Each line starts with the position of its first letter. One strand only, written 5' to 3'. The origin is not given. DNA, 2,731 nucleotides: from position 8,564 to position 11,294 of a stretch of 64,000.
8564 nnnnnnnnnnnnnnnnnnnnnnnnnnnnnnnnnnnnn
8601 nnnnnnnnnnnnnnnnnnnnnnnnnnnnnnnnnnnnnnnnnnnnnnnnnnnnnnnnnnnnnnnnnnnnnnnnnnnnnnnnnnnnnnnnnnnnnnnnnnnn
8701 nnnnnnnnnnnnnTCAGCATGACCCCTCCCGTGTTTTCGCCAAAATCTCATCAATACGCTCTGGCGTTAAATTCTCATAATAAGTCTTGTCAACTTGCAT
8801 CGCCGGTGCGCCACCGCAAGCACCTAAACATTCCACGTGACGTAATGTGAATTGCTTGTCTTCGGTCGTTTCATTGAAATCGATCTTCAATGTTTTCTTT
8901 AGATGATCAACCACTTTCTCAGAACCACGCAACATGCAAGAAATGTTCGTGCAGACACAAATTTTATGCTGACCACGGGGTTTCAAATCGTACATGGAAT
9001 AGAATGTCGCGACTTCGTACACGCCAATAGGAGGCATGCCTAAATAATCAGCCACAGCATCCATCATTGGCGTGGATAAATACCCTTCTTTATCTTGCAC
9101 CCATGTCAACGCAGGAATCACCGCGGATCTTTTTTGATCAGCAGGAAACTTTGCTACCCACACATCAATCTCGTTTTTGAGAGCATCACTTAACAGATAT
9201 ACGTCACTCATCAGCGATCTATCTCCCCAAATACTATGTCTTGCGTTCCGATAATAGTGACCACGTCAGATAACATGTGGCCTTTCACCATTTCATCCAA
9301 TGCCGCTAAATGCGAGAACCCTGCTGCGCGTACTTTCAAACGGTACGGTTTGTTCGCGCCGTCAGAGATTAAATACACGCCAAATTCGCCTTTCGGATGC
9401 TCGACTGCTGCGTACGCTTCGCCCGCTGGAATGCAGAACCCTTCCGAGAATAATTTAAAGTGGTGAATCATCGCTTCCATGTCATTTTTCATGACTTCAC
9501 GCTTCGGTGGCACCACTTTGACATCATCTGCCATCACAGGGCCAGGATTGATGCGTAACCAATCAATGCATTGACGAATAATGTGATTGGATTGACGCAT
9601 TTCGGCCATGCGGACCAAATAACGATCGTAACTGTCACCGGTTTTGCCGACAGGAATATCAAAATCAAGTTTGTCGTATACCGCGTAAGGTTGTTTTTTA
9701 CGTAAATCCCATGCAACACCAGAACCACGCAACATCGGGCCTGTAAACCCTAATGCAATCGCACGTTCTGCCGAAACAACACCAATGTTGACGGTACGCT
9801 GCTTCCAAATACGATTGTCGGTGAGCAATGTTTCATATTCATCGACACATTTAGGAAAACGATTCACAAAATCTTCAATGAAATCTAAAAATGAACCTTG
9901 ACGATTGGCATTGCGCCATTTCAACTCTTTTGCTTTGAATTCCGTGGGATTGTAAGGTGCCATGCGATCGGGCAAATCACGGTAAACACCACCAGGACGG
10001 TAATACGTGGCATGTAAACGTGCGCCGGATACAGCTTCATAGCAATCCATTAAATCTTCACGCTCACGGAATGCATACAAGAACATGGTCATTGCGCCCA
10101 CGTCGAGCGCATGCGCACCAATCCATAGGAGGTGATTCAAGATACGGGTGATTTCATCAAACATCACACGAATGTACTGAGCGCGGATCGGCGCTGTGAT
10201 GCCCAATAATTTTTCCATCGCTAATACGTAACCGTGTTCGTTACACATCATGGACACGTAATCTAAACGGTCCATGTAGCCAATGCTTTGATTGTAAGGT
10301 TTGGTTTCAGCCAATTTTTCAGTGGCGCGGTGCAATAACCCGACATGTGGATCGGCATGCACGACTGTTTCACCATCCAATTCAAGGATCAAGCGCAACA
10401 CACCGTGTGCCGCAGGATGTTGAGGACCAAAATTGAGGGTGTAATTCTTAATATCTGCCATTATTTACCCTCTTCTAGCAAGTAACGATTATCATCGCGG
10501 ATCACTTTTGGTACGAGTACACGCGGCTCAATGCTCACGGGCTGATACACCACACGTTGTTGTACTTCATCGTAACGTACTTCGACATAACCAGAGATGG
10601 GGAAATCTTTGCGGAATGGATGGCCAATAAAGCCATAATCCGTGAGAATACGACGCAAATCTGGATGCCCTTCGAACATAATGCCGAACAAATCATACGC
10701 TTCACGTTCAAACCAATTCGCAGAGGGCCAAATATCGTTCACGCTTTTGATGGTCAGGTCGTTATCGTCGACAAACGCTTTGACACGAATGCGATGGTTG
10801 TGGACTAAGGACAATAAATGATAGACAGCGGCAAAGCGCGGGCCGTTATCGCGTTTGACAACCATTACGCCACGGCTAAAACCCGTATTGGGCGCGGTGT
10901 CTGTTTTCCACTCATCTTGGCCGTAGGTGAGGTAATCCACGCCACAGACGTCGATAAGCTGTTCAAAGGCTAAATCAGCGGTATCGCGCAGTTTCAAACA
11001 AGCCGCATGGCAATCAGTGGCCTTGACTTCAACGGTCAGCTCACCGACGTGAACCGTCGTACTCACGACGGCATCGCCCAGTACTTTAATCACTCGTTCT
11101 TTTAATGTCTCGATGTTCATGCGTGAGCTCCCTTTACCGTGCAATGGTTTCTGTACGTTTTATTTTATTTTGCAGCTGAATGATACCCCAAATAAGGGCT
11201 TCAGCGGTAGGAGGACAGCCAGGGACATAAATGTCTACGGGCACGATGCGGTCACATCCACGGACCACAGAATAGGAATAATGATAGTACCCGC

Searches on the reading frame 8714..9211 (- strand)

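Call 20: search_protein_families(library=ncbifam, proteins=[window:8714-9211:-], max_evalue=1e-10)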
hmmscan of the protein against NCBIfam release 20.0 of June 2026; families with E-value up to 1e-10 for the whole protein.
window:8714-9211:- (165 aa): 9 families
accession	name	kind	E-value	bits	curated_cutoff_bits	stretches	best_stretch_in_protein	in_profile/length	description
NF005725.0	PRK07539.1-5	equivalog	1.8e-59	200.3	220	1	6-161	16-172/174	NADH-quinone oxidoreductase subunit NuoE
TIGR01958.1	nuoE_fam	subfamily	6.9e-59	198.2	142.4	1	14-159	1-146/148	NADH-quinone oxidoreductase subunit NuoE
NF005723.0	PRK07539.1-3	equivalog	1.7e-57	193.7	226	1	8-159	3-155/158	NADH-quinone oxidoreductase subunit NuoE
NF005724.0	PRK07539.1-4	equivalog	5.8e-45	154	280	1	8-161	19-173/240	NADH-quinone oxidoreductase subunit NuoE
NF005722.0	PRK07539.1-2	equivalog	1.1e-43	149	141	1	7-160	5-156/157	NADH-quinone oxidoreductase subunit NuoE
NF005721.0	PRK07539.1-1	equivalog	1.2e-43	149.5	308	1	10-163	29-180/292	NADH-quinone oxidoreductase subunit NuoE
NF009040.0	PRK12373.1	equivalog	3.2e-43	149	514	1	15-163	23-172/400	NADH-quinone oxidoreductase subunit E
NF005747.0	PRK07571.1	equivalog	2.7e-34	118.3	224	1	25-159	33-167/173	bidirectional hydrogenase complex protein HoxE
NF004638.0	PRK05988.1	equivalog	3e-30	105.1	198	1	26-161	23-158/159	formate dehydrogenase subunit gamma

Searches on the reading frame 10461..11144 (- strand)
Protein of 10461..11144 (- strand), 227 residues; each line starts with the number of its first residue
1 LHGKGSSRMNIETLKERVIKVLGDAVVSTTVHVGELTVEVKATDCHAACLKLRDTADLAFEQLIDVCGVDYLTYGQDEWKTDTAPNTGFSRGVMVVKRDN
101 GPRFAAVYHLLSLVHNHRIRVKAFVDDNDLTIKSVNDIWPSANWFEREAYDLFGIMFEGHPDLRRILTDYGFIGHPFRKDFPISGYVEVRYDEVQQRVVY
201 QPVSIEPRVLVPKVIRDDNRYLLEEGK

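Call 20: search_protein_families(library=ncbifam, proteins=[window:10461-11144:-], max_evalue=1e-10)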
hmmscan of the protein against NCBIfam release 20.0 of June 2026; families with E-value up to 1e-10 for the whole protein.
window:10461-11144:- (227 aa): 17 families
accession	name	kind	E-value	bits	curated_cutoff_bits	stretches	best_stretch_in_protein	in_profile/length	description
NF004730.0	PRK06074.1-1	equivalog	1.2e-88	296.3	193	1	9-219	3-194/200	NADH-quinone oxidoreductase subunit C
NF004732.0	PRK06074.1-4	equivalog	2.4e-77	260.1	376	2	103-225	116-240/250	NADH-quinone oxidoreductase subunit C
NF004733.0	PRK06074.1-5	equivalog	8.6e-61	205.1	225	1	102-205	71-173/203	NADH-quinone oxidoreductase subunit C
TIGR01961.1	NuoC_fam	subfamily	2.1e-40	138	122.45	1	37-184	2-121/122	NADH (or F420H2) dehydrogenase, subunit C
NF005856.0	PRK07785.1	equivalog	2e-38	132.6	224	1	97-193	138-233/246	NADH-quinone oxidoreductase subunit C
NF004731.0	PRK06074.1-3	equivalog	3.4e-36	125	303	1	35-206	26-170/207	NADH-quinone oxidoreductase subunit C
NF009808.0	PRK13292.1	equivalog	1.3e-27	96.1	1156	1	97-184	289-376/791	NADH-quinone oxidoreductase subunit B/C/D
NF006304.0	PRK08491.1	equivalog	2.1e-26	93.1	228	1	103-194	97-187/263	NADH-quinone oxidoreductase subunit C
NF008728.0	PRK11742.1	equivalog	1.7e-25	89.5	840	1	103-184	94-175/598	NADH-quinone oxidoreductase subunit C/D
NF004737.0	PRK06074.2-4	equivalog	7.5e-25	87.6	144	1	98-198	43-142/150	NADH-quinone oxidoreductase subunit C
NF005832.0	PRK07735.1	equivalog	5.7e-24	85.1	431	1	107-181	349-423/430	NADH-quinone oxidoreductase subunit C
NF009141.0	PRK12494.1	equivalog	8.4e-23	81.1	175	1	99-188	75-170/175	NAD(P)H-quinone oxidoreductase subunit J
NF004735.0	PRK06074.2-2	equivalog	2.4e-19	69.8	176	1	103-181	67-146/158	NADH-quinone oxidoreductase subunit C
NF040611.1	F420_dehyd_FpoC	exception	1.6e-18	67.1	220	1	101-181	65-146/158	F420H2 dehydrogenase subunit FpoC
NF004736.0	PRK06074.2-3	equivalog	6.8e-17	61.7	239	1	98-197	73-173/183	NADH-quinone oxidoreductase subunit C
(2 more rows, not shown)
